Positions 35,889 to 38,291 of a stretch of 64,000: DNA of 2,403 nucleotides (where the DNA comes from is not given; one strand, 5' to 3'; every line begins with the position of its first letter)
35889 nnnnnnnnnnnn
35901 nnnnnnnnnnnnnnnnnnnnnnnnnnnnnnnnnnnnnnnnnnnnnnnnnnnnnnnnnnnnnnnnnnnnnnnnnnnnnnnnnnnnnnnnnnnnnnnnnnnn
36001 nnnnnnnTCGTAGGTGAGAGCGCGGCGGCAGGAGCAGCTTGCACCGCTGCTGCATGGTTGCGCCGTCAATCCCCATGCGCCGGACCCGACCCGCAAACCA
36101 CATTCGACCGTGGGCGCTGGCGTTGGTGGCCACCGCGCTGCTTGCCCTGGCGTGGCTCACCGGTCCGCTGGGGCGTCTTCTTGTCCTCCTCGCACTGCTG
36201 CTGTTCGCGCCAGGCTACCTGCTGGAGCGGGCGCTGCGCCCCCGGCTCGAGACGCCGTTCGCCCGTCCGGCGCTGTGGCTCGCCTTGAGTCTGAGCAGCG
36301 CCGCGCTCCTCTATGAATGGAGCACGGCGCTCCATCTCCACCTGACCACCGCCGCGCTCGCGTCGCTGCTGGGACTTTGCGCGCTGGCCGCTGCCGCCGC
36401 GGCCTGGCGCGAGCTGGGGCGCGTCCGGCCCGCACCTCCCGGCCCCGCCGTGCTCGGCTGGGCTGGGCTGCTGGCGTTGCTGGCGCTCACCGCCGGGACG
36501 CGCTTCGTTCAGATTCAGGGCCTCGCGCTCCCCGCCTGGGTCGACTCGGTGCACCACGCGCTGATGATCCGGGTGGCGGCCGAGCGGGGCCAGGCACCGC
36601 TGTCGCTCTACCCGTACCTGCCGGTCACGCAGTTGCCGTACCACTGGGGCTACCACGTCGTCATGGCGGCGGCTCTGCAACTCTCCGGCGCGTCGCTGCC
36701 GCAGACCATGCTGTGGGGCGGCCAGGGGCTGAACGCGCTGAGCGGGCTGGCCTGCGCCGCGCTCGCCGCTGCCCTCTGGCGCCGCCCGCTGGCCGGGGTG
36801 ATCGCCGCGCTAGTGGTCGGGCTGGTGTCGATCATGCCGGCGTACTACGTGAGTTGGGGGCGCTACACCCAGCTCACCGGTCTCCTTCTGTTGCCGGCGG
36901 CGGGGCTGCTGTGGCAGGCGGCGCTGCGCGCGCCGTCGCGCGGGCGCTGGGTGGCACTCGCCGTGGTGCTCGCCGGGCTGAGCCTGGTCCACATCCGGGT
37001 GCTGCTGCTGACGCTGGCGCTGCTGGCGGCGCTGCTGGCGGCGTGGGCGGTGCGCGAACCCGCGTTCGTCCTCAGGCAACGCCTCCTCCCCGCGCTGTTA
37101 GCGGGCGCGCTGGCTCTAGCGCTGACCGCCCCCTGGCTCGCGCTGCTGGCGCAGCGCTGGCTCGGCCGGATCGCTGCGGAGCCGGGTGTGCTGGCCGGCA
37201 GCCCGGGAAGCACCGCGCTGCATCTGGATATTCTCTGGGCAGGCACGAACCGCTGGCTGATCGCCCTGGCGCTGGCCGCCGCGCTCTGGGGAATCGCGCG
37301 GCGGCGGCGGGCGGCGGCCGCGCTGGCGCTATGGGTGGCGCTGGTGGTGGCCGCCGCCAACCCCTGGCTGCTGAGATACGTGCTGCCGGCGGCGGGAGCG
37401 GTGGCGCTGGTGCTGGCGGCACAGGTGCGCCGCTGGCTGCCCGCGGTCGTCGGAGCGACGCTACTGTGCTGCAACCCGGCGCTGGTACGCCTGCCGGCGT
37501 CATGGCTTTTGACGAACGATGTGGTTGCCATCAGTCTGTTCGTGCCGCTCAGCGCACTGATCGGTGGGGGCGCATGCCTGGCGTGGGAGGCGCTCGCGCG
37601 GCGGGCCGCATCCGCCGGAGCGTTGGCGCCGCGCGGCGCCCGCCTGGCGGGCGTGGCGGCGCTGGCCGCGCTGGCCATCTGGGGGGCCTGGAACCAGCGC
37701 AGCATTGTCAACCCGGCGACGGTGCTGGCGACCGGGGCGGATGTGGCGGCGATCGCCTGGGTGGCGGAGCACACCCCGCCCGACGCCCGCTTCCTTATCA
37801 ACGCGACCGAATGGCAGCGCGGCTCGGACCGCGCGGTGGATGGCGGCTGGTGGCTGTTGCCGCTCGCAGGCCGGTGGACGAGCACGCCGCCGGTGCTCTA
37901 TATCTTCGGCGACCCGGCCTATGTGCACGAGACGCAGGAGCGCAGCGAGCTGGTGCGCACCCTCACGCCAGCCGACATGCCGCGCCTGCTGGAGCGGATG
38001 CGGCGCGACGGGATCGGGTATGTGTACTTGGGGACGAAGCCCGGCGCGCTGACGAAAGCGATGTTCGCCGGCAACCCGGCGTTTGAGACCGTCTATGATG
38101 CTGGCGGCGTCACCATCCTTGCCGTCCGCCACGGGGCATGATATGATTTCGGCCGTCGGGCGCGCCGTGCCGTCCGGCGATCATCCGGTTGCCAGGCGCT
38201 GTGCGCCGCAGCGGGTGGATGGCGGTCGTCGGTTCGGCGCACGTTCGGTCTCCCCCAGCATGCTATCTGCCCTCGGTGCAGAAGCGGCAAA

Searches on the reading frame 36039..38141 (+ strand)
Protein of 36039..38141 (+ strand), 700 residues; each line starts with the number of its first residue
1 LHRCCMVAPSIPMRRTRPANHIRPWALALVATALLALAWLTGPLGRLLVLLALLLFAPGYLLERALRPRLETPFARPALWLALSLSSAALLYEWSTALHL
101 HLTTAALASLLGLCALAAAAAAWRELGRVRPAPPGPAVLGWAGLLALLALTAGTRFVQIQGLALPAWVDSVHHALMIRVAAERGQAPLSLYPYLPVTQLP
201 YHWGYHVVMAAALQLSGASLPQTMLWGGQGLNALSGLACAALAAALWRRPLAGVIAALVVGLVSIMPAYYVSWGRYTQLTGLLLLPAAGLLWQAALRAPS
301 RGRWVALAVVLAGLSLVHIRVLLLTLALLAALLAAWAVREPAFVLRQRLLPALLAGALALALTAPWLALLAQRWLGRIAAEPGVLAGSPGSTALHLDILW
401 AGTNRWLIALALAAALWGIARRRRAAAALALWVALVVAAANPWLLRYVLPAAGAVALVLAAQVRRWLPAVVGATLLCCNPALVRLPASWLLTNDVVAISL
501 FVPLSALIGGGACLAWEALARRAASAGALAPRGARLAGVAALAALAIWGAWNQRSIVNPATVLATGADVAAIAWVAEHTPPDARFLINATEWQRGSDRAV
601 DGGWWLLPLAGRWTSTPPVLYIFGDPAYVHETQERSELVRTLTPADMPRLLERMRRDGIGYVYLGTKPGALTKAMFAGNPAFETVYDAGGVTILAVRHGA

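Call 3: search_protein_families(library=pfam, proteins=[window:36039-38141:+], max_evalue=0.01)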
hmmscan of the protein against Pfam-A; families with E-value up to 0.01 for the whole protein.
window:36039-38141:+ (700 aa): 1 family
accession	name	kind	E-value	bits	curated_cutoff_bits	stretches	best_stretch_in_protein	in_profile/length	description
PF20176.3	DUF6541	-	2.1e-08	33.4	29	1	52-446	1-419/646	Family of unknown function (DUF6541)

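Call 58: search_protein_families(library=ncbifam, proteins=[window:36039-38141:+], max_evalue=0.01)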
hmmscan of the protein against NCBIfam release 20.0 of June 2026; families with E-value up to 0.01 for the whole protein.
window:36039-38141:+ (700 aa): 0 families

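Call 64: search_solved_structures(query=A2, max_evalue=10)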
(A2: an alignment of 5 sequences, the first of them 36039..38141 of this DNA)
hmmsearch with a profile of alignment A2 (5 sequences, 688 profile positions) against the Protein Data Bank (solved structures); distinct sequences matched with E-value up to 10: 0.

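Call 68: find_homologous_proteins(query=window:36039-38141:+, max_evalue=1e-10)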
Query window:36039-38141:+ (700 aa): 294 proteins with E <= 1e-10 among 8000 candidates; the best 120 are listed.
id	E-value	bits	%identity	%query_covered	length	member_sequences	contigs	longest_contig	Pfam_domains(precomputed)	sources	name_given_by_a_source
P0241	0.0e+0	1405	98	98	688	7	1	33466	PF20176.4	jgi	jgi:hypothetical protein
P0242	3.1e-211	722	58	94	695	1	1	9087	-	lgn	-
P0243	3.5e-206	705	57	94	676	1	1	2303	-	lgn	-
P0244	4.0e-206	705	59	94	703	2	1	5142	PF20176.4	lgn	-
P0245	1.6e-204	700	53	94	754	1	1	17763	-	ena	-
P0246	6.6e-204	698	57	94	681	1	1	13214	-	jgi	jgi:hypothetical protein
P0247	3.4e-202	692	56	96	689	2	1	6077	PF20176.4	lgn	-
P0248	4.2e-199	682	54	95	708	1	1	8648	-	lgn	-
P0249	5.7e-197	675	55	95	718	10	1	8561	PF20176.4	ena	-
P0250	6.2e-197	675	54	95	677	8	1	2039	PF20176.4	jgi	jgi:hypothetical protein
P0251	7.9e-197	674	56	94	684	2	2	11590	PF20176.4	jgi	jgi:hypothetical protein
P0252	6.1e-196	671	53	95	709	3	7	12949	PF20176.4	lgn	-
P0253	4.1e-195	669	55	96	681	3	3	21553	PF20176.4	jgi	jgi:hypothetical protein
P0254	6.0e-195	668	54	96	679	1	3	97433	-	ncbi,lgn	-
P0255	8.3e-195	668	55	94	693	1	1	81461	-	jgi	jgi:hypothetical protein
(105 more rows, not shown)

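Call 82: predict_structure(alignment_id=A4)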
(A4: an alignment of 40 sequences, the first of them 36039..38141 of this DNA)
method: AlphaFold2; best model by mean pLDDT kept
length: 700 residues; sequences in the alignment: 40
mean_pLDDT: 89.2   pTM: 0.90
mean pLDDT of the five models: 89.2, 87.7, 87.3, 86.5, 86.0
residues with pLDDT >= 90: 466; 70-90: 173; 50-70: 54; < 50: 7
segments of 3 or more residues with pLDDT < 50: 1-3
pLDDT, mean of each block of 10 residues (from residue 1): 53 55 76 91 96 97 95 94 98 98 98 96 86 80 95 92 84 95 96 91 95 97 94 96 96 97 83 79 98 97 98 96 97 96 96 98 95 82 64 70 89 96 96 91 80 87 90 85 68 87 97 95 88 90 94 81 84 97 92 60 91 89 90 91 91 95 91 93 96 86
secondary structure, 60 per line:
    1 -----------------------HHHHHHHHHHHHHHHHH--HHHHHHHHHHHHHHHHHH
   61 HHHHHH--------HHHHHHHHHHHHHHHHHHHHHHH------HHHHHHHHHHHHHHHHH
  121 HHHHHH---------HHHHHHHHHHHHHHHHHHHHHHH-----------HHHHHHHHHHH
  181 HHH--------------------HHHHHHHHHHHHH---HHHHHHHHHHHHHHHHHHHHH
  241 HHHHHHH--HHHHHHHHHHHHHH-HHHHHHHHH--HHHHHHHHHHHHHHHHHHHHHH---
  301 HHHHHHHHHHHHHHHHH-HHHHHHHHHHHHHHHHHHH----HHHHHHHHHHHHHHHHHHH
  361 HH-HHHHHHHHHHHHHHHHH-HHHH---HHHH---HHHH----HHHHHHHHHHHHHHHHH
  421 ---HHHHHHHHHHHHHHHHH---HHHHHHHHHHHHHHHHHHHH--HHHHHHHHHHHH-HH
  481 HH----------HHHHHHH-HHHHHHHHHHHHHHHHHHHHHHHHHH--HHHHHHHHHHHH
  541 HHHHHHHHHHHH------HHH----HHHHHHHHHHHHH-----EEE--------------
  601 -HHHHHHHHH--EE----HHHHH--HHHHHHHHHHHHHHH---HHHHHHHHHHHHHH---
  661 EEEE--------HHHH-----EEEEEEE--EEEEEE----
elements in order (helices of 4 or more, strands of 3 or more residues): H24-40 H43-66 H75-97 H104-126 H136-158 H170-183 H204-216 H220-247 H250-263 H265-273 H276-297 H301-317 H319-337 H342-362 H364-380 H382-385 H389-392 H396-399 H404-420 H424-440 H444-463 H466-477 H479-482 H493-499 H501-526 H529-552 H566-578 E584-586 H602-610 H619-623 H626-640 H644-657 E661-664 H673-676 E682-688 E691-696
